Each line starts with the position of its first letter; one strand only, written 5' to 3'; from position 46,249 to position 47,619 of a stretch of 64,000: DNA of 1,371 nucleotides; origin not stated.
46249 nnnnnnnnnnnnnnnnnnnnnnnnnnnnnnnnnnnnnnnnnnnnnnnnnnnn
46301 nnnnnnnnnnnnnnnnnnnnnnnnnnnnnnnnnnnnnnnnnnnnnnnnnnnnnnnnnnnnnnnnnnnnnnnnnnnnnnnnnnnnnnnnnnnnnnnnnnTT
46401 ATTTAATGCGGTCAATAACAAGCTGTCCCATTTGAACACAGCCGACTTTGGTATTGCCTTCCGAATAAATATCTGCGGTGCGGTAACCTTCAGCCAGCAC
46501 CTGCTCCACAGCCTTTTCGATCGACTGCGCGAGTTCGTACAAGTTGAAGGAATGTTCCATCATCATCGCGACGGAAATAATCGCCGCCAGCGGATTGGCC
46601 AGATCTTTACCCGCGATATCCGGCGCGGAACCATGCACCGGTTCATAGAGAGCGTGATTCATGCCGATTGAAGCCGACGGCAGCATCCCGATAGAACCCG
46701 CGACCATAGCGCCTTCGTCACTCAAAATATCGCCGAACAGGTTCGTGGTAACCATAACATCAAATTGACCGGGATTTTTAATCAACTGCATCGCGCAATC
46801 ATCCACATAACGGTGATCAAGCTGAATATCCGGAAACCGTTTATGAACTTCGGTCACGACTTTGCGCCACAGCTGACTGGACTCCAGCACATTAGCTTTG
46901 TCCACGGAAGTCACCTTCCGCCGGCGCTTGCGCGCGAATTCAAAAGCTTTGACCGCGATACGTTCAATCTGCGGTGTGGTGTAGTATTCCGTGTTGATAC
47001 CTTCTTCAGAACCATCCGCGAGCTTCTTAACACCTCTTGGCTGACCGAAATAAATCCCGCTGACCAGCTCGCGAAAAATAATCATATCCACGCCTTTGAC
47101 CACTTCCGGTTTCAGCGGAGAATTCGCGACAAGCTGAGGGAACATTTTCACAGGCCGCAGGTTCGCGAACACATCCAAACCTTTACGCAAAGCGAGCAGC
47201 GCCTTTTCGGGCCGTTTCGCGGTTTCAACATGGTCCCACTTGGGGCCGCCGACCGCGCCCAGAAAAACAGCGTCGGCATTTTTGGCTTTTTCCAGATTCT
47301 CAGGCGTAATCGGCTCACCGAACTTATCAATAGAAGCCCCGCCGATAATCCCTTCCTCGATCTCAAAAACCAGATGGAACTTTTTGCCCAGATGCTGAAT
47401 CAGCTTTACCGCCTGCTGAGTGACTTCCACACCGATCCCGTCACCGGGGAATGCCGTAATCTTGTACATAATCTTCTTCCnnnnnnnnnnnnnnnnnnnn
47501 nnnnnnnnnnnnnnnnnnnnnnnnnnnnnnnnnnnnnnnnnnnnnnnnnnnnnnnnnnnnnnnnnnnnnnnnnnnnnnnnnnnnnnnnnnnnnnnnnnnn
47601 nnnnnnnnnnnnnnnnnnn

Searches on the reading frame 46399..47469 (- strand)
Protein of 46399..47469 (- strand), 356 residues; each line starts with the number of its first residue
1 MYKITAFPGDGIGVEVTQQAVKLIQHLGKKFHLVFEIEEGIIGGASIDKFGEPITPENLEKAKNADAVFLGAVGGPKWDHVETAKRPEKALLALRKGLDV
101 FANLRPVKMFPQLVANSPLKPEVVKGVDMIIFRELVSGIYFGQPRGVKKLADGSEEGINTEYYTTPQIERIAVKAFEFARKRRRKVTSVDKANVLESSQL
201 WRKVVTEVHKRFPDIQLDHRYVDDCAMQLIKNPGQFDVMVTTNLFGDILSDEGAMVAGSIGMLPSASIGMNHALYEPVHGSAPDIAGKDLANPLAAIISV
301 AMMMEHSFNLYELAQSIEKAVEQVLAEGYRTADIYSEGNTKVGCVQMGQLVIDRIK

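Call 19: find_encoding_contigs(protein=window:46399-47469:-, flank=10000, max_places=10)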
Protein window:46399-47469:- (356 aa): no gene with exactly this product is on record in the collection.

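Call 38: search_protein_families(library=pfam, proteins=[window:46399-47469:-])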
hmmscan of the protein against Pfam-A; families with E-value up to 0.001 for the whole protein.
window:46399-47469:- (356 aa): 1 family
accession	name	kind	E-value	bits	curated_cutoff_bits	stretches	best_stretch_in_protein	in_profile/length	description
PF00180.25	Iso_dh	-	2e-137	458.6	27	1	3-351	1-348/348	Isocitrate/isopropylmalate dehydrogenase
